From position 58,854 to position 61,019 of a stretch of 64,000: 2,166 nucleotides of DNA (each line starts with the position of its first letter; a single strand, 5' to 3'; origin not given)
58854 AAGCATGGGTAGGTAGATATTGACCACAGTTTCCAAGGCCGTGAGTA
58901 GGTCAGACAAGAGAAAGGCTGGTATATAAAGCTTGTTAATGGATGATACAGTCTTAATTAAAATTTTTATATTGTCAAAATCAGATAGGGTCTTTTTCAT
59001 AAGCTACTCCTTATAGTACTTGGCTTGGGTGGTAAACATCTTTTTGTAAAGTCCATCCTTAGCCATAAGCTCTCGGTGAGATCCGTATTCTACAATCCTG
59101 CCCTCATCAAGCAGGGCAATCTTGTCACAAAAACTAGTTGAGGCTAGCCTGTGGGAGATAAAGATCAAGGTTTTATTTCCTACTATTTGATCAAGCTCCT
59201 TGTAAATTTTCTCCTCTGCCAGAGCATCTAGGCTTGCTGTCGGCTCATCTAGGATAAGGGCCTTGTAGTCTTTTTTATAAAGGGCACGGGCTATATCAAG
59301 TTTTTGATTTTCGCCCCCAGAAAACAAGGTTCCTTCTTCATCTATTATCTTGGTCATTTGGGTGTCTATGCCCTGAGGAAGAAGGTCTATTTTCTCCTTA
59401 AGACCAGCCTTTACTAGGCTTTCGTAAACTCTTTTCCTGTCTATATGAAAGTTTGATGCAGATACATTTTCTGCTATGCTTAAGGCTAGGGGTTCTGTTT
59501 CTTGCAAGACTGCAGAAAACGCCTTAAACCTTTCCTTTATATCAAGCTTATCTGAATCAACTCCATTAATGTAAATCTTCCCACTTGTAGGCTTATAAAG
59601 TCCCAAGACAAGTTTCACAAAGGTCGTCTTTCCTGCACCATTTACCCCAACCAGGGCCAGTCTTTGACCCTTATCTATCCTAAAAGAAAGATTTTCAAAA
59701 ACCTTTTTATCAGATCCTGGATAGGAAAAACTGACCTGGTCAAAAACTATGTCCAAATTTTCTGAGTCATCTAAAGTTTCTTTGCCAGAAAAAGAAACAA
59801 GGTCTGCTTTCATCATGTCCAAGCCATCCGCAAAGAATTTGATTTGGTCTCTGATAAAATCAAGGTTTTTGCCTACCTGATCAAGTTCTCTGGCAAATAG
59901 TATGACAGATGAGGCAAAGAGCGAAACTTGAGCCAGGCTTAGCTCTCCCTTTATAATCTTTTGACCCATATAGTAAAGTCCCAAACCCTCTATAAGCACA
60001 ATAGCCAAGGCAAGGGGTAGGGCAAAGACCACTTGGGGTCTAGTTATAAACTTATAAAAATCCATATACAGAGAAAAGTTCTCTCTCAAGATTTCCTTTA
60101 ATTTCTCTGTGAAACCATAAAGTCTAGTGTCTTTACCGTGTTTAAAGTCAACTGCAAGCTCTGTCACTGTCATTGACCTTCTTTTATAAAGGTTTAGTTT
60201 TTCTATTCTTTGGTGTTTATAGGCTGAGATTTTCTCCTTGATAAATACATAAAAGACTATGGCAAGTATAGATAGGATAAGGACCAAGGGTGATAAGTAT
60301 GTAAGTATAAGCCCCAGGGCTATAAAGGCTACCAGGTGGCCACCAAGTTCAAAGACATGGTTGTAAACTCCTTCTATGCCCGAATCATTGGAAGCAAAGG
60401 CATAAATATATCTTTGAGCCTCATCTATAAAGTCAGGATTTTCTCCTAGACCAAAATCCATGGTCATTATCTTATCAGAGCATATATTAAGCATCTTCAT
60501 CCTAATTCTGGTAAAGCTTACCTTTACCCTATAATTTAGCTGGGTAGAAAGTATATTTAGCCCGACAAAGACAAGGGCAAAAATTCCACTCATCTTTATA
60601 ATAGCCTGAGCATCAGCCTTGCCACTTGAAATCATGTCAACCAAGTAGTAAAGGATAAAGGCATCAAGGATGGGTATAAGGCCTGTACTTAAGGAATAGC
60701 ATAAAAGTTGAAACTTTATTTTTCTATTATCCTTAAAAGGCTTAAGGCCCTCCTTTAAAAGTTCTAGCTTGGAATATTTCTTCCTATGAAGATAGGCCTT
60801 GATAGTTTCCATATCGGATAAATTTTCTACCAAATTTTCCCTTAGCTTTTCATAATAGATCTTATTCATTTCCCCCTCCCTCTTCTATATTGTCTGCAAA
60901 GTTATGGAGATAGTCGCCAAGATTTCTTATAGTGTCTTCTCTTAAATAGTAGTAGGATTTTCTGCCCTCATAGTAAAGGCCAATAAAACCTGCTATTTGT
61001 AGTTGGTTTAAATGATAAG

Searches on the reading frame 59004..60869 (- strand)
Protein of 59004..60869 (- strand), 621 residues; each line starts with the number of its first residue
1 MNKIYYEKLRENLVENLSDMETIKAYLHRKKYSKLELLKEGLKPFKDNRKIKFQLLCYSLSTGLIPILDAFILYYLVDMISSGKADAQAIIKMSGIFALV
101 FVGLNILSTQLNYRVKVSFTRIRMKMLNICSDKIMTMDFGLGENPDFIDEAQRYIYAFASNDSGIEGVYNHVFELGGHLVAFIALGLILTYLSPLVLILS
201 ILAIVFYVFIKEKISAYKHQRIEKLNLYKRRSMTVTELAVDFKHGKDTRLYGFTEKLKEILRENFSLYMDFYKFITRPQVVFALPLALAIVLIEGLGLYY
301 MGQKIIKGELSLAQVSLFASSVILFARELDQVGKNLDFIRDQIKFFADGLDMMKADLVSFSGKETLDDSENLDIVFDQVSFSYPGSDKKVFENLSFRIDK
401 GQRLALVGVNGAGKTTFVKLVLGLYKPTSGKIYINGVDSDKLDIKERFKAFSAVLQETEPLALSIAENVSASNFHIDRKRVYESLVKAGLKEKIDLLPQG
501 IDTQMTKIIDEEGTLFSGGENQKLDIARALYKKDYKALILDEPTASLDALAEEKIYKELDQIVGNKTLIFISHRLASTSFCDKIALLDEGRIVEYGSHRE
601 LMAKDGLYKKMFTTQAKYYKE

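Call 34: find_encoding_contigs(protein=window:59004-60869:-, flank=10000, max_places=1)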
Protein window:59004-60869:- (621 aa): 23 contigs read that carry it; 1 place shown.
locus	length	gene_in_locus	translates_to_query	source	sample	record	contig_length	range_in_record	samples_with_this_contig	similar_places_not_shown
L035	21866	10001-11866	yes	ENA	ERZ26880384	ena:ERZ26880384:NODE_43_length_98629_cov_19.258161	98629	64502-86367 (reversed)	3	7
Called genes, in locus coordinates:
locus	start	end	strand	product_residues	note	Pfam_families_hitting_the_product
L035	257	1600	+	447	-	PF11299:DUF3100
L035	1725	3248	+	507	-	PF13091:PLDc_2, PF00614:PLDc (weak), PF13091:PLDc_2, PF00614:PLDc (weak)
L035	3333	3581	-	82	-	-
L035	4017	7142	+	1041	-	PF00133:tRNA-synt_1, PF09334:tRNA-synt_1g (weak), PF08264:Anticodon_1, PF19302:DUF5915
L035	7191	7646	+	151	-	PF00293:NUDIX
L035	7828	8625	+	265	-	PF02517:Rce1-like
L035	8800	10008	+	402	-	PF01022:HTH_5, PF12840:HTH_20 (weak)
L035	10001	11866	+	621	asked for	PF00005:ABC_tran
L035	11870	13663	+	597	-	PF00005:ABC_tran, PF13304:AAA_21 (faint)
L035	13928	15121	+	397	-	PF00005:ABC_tran, PF13304:AAA_21 (faint), PF00571:CBS (faint)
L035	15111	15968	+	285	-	PF00528:BPD_transp_1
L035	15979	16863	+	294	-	PF04069:OpuAC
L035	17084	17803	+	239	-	PF02463:SMC_N (faint), PF00005:ABC_tran, PF13166:AAA_13 (faint), PF13304:AAA_21 (faint)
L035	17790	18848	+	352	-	PF07705:CARDB (weak)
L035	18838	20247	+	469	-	PF12704:MacB_PCD (weak), PF02687:FtsX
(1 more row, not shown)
